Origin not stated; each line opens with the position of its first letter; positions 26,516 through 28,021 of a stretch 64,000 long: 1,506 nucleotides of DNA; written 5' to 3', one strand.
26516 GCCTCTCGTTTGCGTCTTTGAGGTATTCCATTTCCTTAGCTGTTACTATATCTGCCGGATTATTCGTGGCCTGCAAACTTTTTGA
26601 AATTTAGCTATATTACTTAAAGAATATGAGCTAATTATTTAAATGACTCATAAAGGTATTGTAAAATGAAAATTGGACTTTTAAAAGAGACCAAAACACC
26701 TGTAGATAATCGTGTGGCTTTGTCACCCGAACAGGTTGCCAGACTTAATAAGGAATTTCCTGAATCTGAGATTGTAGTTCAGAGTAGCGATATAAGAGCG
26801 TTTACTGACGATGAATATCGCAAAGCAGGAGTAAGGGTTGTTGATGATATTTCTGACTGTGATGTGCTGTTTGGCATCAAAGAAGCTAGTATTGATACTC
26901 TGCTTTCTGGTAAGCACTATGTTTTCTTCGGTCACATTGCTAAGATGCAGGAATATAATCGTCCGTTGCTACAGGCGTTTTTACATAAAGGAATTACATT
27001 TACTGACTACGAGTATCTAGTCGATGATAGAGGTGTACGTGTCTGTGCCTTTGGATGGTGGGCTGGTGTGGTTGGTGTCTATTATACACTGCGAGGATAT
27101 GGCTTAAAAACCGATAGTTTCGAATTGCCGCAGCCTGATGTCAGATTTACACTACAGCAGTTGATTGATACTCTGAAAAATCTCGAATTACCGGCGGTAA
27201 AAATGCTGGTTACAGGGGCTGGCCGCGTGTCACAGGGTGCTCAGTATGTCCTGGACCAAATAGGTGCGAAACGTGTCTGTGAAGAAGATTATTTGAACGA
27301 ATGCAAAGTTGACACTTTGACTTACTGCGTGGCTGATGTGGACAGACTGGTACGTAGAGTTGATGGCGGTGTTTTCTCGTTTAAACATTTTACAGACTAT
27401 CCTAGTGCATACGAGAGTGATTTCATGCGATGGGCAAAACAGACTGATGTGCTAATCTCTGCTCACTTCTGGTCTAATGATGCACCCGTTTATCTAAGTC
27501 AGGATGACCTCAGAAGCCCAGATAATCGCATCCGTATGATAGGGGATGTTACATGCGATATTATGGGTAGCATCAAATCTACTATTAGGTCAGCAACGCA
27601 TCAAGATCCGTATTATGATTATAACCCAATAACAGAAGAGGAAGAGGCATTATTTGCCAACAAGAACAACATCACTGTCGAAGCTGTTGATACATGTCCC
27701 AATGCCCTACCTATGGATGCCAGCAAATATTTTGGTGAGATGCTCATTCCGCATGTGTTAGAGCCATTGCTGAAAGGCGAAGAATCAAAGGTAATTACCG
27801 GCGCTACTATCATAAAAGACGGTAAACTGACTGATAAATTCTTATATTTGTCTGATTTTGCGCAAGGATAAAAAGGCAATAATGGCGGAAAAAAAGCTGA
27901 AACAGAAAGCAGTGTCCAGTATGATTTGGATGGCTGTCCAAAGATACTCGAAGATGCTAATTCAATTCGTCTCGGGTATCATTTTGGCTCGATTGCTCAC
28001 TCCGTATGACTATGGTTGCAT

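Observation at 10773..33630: Wzx/Wzy capsule locus with almost no glycosyltransferases but many amide- and acyl-forming enzymes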

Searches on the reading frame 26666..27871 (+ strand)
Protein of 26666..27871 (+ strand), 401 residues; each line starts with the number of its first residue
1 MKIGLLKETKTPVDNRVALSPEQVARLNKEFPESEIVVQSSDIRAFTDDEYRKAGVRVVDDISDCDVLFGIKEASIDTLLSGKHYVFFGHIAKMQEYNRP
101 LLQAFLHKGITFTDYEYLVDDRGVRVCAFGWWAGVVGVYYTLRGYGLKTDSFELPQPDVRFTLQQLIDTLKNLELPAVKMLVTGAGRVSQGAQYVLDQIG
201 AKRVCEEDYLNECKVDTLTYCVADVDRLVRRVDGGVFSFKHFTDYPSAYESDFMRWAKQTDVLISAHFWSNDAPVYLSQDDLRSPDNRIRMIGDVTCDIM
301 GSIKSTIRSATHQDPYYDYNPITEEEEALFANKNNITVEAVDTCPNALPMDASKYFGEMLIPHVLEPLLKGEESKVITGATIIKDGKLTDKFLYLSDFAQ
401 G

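Call 4: search_protein_families(library=pfam, proteins=[window:26666-27871:+], max_evalue=0.01)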
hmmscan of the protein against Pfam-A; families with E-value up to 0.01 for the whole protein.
window:26666-27871:+ (401 aa): 2 families
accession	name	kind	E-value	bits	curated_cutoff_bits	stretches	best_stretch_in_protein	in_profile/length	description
PF05222.21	AlaDh_PNT_N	-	2.5e-21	76.8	30.4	1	4-135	1-135/136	Alanine dehydrogenase/PNT, N-terminal domain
PF01262.27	AlaDh_PNT_C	-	0.00021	21.2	23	1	178-389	29-212/214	Alanine dehydrogenase/PNT, C-terminal domain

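Call 8: search_protein_families(library=ncbifam, proteins=[window:26666-27871:+], max_evalue=0.001)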
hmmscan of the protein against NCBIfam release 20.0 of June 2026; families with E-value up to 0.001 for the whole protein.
window:26666-27871:+ (401 aa): 2 families
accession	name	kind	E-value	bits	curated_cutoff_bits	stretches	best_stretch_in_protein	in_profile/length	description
TIGR00518.1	alaDH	equivalog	1.3e-09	37.5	391.85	1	1-122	1-123/370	alanine dehydrogenase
NF006942.0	PRK09424.1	equivalog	1.1e-06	27.7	383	1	1-111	1-111/510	Re/Si-specific NAD(P)(+) transhydrogenase subunit alpha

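Call 15: search_solved_structures(query=window:26666-27871:+, max_evalue=1)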
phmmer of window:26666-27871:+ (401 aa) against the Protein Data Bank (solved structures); distinct sequences matched with E-value up to 1: 20.
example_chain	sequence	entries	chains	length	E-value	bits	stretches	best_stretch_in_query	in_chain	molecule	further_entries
8dda_A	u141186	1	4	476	1.3e-37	132.8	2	14-149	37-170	Alpha-aminoadipic semialdehyde synthase, mitochondrial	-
8e8u_A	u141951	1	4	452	1.8e-37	132.3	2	14-149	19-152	Alpha-aminoadipic semialdehyde synthase, mitochondrial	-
8e8t_A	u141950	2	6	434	5.3e-36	127.5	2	14-149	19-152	Alpha-aminoadipic semialdehyde synthase, mitochondrial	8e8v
2q99_A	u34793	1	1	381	2.6e-16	62.7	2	5-156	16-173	Saccharopine dehydrogenase [NAD+, L-lysine-forming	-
3ugk_A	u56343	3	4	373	2.8e-16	62.6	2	5-156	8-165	Saccharopine dehydrogenase [NAD+, L-lysine-forming]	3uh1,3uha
2qrj_A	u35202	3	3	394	3e-16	62.5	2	5-156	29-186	Saccharopine dehydrogenase, NAD+, L-lysine-forming | Saccharopine dehydrogenase [NAD+, L-lysine-forming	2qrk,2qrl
8hye_A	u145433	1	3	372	2e-05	26.8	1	1-73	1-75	Alanine dehydrogenase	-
9unz_A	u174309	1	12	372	2.2e-05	26.7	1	1-73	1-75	Alanine dehydrogenase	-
2voe_A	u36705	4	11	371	0.00028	23.1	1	1-123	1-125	ALANINE DEHYDROGENASE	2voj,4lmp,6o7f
2vhw_A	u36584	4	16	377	0.00029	23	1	1-123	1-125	ALANINE DEHYDROGENASE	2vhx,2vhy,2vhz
2vhv_A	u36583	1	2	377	0.00042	22.5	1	1-123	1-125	ALANINE DEHYDROGENASE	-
2eez_A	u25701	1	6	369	0.00079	21.6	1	1-117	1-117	Alanine dehydrogenase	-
2fsv_A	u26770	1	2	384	0.12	14.4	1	1-112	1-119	NAD(P) transhydrogenase subunit alpha part 1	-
2frd_A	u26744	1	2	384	0.12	14.3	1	1-112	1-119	NAD(P) transhydrogenase subunit alpha part 1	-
1f8g_A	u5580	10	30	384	0.13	14.3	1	1-112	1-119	NICOTINAMIDE NUCLEOTIDE TRANSHYDROGENASE | PROTON-TRANSLOCATING NICOTINAMIDE NUCLEOTIDE TRANSHYDROGENASE SUBUNIT PNTAA | nicotinamide nucleotide Transhydrogenas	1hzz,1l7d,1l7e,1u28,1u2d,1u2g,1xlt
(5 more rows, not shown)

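Call 41: find_homologous_proteins(query=window:26666-27871:+)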
Query window:26666-27871:+ (401 aa): 1419 proteins with E <= 0.001 among 8000 candidates; the best 120 are listed.
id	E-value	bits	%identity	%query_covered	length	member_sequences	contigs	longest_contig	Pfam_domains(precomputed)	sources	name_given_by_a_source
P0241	3.5e-271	917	100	100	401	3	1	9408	PF05222.22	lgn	-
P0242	2.0e-223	759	82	100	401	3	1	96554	PF05222.22,PF01262.28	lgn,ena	-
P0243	1.8e-219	747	80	100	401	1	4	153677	PF05222.22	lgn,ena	-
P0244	2.0e-219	746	80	100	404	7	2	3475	PF05222.22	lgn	-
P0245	1.6e-211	720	75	100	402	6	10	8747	PF05222.22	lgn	-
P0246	3.5e-211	719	78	100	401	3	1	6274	PF05222.22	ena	-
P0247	8.5e-211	718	78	100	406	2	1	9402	PF05222.22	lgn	-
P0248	2.6e-210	716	77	100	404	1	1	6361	PF05222.22,PF01262.28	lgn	-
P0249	6.5e-210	715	77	100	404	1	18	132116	PF05222.22,PF01262.28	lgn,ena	-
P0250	8.1e-210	715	77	100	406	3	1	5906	PF05222.22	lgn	-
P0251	2.3e-209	713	76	100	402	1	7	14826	PF05222.22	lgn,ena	-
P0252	2.9e-209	713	77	100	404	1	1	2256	PF05222.22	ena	-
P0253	9.0e-209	711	75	100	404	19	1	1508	PF05222.22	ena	-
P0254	1.2e-208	711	77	100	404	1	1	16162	PF05222.22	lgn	-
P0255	1.4e-208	711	77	100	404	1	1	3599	PF05222.22,PF01262.28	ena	-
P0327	1.2e-194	665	72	100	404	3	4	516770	PF05222.22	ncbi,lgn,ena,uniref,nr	ncbi:NAD(P)-dependent oxidoreductase [Prevotella sp. FD3004]|uniref:NAD(P)-dependent oxidoreductase 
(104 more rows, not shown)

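Call 43: find_encoding_contigs(protein=P0327, flank=10000, max_places=1)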
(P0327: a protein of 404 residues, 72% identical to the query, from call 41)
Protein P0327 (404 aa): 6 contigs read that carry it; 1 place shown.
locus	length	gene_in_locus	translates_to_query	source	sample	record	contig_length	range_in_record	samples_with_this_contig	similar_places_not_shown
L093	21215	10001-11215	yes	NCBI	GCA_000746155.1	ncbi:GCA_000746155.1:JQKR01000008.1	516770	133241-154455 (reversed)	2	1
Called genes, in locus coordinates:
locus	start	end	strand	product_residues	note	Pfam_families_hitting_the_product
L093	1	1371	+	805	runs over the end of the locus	PF01301:Glyco_hydro_35, PF02449:Glyco_hydro_42, PF21317:BetaGal_ABD_1, PF21467:BetaGal_gal-bd, PF00754:F5_F8_type_C (weak)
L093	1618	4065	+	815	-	PF02563:Poly_export, PF10531:SLBB, PF22461:SLBB_2, PF10531:SLBB, PF22461:SLBB_2 (weak), PF10531:SLBB, PF22461:SLBB_2 (weak)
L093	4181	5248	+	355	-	-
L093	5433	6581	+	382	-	PF01041:DegT_DnrJ_EryC1, PF00155:Aminotran_1_2 (weak)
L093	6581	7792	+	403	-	PF02655:ATP-grasp_3, PF02786:CPSase_L_D2 (weak), PF07478:Dala_Dala_lig_C (weak), PF13535:ATP-grasp_4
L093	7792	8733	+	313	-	-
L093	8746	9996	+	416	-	PF07478:Dala_Dala_lig_C, PF02786:CPSase_L_D2 (weak), PF13535:ATP-grasp_4 (faint)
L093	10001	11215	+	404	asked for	PF05222:AlaDh_PNT_N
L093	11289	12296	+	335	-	-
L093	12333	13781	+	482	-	PF01943:Polysacc_synt, PF13440:Polysacc_synt_3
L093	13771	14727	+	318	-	PF00535:Glycos_transf_2 (weak)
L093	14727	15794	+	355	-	PF14897:EpsG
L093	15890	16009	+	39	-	-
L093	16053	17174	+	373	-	PF13439:Glyco_transf_4 (weak), PF13477:Glyco_trans_4_2, PF13579:Glyco_trans_4_4 (weak), PF00534:Glycos_transf_1, PF13692:Glyco_trans_1_4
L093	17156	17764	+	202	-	PF00132:Hexapep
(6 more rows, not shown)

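Call 44: find_encoding_contigs(protein=P0243, flank=10000, max_places=1)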
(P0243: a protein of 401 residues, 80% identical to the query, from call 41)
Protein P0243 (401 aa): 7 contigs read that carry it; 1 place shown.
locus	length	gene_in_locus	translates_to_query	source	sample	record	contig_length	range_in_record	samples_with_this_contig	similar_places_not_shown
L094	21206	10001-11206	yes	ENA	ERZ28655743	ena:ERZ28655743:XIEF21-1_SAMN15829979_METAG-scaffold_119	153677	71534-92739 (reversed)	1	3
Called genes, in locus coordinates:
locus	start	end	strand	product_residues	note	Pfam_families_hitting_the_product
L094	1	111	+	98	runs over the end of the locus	-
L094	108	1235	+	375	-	PF16872:putAbiC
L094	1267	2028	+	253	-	PF00908:dTDP_sugar_isom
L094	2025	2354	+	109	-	PF00908:dTDP_sugar_isom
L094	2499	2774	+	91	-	PF00483:NTP_transferase, PF12804:NTP_transf_3 (weak)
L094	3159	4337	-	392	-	PF14294:DUF4372, PF01609:DDE_Tnp_1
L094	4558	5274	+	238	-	-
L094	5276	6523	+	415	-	-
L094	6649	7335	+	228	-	-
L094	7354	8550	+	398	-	PF14072:DndB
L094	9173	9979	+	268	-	PF02563:Poly_export, PF10531:SLBB (faint), PF22461:SLBB_2 (weak)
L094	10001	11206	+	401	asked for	PF05222:AlaDh_PNT_N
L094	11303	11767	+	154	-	-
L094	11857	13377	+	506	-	PF01943:Polysacc_synt, PF13440:Polysacc_synt_3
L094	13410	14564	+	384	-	-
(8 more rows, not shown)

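Call 49: find_related_loci(query=A5, collection=metagenome_contigs, flank=10000)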
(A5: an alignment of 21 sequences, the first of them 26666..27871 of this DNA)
Query A5 (401 aa) in metagenome_contigs; peptide patterns used: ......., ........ (x = any residue, [..] = any of these).
495 stretches matched a pattern; 260 encode a relative of the query (tblastn E <= 1e-3); the best 80 are kept; 80 distinct loci.
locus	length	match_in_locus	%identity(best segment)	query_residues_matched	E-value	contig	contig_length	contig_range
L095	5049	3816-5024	75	1-401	0e+0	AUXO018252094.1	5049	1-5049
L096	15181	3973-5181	76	1-401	0e+0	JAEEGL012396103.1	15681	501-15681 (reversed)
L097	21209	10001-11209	75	1-401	0e+0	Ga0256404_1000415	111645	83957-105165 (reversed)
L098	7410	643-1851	75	1-401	0e+0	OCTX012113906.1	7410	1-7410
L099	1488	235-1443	74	1-401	0e+0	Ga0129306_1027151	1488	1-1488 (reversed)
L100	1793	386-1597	73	1-400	0e+0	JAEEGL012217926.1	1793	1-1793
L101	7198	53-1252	72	1-400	0e+0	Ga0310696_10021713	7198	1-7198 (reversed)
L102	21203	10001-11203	72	1-401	0e+0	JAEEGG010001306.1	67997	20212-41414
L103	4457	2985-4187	71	1-401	0e+0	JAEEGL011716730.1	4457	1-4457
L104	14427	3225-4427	71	1-401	0e+0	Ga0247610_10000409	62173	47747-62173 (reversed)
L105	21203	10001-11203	71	1-401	0e+0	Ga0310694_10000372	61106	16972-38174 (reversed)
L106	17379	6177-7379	71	1-401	0e+0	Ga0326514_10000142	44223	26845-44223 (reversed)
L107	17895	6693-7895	71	1-401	0e+0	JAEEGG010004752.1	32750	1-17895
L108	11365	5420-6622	71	1-401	0e+0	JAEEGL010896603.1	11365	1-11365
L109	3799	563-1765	71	1-401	0e+0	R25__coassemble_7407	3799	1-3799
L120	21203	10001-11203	71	1-401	0e+0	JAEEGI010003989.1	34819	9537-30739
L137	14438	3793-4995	69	1-401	0e+0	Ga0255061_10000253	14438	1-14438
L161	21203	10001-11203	69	1-401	0e+0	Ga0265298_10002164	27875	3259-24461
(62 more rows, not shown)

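Call 59: search_protein_families(library=pfam, proteins=[L102:964-1893:+, L102:2402-3700:+, L102:6732-8051:+, L102:20165-21076:+, L120:982-1935:+, L120:3166-4071:+, L120:4095-5252:+, L120:5619-6593:+, L120:6597-7568:+, L120:7553-8869:+], max_evalue=0.001)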
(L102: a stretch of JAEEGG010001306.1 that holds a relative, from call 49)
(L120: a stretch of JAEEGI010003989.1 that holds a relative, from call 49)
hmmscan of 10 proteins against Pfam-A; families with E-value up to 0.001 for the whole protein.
L102:964-1893:+ (310 aa): 2 families
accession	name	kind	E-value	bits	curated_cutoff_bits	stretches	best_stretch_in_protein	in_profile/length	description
PF00483.29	NTP_transferase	-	1.8e-76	257.4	21.2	1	5-244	1-243/245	Nucleotidyl transferase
PF12804.13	NTP_transf_3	-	1.7e-08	35.2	27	1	6-131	1-115/160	MobA-like NTP transferase domain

L102:2402-3700:+ (433 aa): 7 families
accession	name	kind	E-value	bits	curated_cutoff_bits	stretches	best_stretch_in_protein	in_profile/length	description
PF16363.11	GDP_Man_Dehyd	-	2.2e-86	290.7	27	2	225-403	139-332/332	GDP-mannose 4,6 dehydratase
PF01370.27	Epimerase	-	7.7e-62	209.3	20.9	1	31-331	1-240/240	NAD dependent epimerase/dehydratase family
PF01073.25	3Beta_HSD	-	9.8e-14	51.5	22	1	32-141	1-104/280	3-beta hydroxysteroid dehydrogenase/isomerase family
PF02719.21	Polysacc_synt_2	-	7.1e-12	45.5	20.2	1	31-141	1-116/293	Polysaccharide biosynthesis protein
PF07993.18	NAD_binding_4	-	1e-08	35.1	20.1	1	101-268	87-206/258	Male sterility protein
PF04321.23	RmlD_sub_bind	-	1.5e-06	27.9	27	1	30-141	2-90/287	RmlD substrate binding domain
PF00106.31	adh_short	-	0.00021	21.2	26.6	0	31-108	3-83/195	short chain dehydrogenase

L102:6732-8051:+ (440 aa): 0 families

L102:20165-21076:+ (304 aa): 0 families

L120:982-1935:+ (318 aa): 0 families

L120:3166-4071:+ (302 aa): 0 families

L120:4095-5252:+ (386 aa): 1 family
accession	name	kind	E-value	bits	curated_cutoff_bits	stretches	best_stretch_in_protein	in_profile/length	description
PF15617.12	C-C_Bond_Lyase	-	1e-113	380.2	28.4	1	34-372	2-320/320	C-C_Bond_Lyase of the TIM-Barrel fold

L120:5619-6593:+ (325 aa): 1 family
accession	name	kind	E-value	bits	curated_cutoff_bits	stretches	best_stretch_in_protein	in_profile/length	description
PF05681.19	Fumerase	-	1.7e-48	165.7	25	1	50-323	2-269/270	Fumarate hydratase (Fumerase)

L120:6597-7568:+ (324 aa): 4 families
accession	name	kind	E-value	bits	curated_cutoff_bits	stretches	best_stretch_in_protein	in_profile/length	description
PF02826.25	2-Hacid_dh_C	-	5.3e-59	199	25.1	1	110-289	1-178/178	D-isomer specific 2-hydroxyacid dehydrogenase, NAD binding domain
PF00389.36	2-Hacid_dh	-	1.4e-23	83.5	24.6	1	18-314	14-127/134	D-isomer specific 2-hydroxyacid dehydrogenase, catalytic domain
PF00670.27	AdoHcyase_NAD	-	2e-05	25.2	27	0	143-237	20-109/162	S-adenosyl-L-homocysteine hydrolase, NAD binding domain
PF03446.21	NAD_binding_2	-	0.00047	20.6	21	0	148-255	1-110/161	NAD binding domain of 6-phosphogluconate dehydrogenase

L120:7553-8869:+ (439 aa): 2 families
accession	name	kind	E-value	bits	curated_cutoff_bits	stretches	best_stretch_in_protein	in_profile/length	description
PF03972.19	MmgE_PrpD_N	-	3.2e-46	158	32.1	1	22-250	11-238/244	MmgE/PrpD N-terminal domain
PF19305.4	MmgE_PrpD_C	-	1.2e-36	126.6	32.1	1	274-427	1-155/173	MmgE/PrpD C-terminal domain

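Call 71: search_solved_structures(query=window:26666-27871:+, max_evalue=1e-10, show_alignments=5)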
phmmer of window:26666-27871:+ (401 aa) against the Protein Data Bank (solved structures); distinct sequences matched with E-value up to 1e-10: 6.
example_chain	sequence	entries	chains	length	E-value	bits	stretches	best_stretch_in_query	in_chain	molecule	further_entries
8dda_A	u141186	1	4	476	1.3e-37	132.8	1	14-149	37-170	Alpha-aminoadipic semialdehyde synthase, mitochondrial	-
8e8u_A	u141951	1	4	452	1.8e-37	132.3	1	14-149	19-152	Alpha-aminoadipic semialdehyde synthase, mitochondrial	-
8e8t_A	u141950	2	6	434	5.3e-36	127.5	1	14-149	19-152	Alpha-aminoadipic semialdehyde synthase, mitochondrial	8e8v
2q99_A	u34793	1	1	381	2.6e-16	62.7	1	5-156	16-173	Saccharopine dehydrogenase [NAD+, L-lysine-forming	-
3ugk_A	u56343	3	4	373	2.8e-16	62.6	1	5-156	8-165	Saccharopine dehydrogenase [NAD+, L-lysine-forming]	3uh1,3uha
2qrj_A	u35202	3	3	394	3e-16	62.5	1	5-156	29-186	Saccharopine dehydrogenase, NAD+, L-lysine-forming | Saccharopine dehydrogenase [NAD+, L-lysine-forming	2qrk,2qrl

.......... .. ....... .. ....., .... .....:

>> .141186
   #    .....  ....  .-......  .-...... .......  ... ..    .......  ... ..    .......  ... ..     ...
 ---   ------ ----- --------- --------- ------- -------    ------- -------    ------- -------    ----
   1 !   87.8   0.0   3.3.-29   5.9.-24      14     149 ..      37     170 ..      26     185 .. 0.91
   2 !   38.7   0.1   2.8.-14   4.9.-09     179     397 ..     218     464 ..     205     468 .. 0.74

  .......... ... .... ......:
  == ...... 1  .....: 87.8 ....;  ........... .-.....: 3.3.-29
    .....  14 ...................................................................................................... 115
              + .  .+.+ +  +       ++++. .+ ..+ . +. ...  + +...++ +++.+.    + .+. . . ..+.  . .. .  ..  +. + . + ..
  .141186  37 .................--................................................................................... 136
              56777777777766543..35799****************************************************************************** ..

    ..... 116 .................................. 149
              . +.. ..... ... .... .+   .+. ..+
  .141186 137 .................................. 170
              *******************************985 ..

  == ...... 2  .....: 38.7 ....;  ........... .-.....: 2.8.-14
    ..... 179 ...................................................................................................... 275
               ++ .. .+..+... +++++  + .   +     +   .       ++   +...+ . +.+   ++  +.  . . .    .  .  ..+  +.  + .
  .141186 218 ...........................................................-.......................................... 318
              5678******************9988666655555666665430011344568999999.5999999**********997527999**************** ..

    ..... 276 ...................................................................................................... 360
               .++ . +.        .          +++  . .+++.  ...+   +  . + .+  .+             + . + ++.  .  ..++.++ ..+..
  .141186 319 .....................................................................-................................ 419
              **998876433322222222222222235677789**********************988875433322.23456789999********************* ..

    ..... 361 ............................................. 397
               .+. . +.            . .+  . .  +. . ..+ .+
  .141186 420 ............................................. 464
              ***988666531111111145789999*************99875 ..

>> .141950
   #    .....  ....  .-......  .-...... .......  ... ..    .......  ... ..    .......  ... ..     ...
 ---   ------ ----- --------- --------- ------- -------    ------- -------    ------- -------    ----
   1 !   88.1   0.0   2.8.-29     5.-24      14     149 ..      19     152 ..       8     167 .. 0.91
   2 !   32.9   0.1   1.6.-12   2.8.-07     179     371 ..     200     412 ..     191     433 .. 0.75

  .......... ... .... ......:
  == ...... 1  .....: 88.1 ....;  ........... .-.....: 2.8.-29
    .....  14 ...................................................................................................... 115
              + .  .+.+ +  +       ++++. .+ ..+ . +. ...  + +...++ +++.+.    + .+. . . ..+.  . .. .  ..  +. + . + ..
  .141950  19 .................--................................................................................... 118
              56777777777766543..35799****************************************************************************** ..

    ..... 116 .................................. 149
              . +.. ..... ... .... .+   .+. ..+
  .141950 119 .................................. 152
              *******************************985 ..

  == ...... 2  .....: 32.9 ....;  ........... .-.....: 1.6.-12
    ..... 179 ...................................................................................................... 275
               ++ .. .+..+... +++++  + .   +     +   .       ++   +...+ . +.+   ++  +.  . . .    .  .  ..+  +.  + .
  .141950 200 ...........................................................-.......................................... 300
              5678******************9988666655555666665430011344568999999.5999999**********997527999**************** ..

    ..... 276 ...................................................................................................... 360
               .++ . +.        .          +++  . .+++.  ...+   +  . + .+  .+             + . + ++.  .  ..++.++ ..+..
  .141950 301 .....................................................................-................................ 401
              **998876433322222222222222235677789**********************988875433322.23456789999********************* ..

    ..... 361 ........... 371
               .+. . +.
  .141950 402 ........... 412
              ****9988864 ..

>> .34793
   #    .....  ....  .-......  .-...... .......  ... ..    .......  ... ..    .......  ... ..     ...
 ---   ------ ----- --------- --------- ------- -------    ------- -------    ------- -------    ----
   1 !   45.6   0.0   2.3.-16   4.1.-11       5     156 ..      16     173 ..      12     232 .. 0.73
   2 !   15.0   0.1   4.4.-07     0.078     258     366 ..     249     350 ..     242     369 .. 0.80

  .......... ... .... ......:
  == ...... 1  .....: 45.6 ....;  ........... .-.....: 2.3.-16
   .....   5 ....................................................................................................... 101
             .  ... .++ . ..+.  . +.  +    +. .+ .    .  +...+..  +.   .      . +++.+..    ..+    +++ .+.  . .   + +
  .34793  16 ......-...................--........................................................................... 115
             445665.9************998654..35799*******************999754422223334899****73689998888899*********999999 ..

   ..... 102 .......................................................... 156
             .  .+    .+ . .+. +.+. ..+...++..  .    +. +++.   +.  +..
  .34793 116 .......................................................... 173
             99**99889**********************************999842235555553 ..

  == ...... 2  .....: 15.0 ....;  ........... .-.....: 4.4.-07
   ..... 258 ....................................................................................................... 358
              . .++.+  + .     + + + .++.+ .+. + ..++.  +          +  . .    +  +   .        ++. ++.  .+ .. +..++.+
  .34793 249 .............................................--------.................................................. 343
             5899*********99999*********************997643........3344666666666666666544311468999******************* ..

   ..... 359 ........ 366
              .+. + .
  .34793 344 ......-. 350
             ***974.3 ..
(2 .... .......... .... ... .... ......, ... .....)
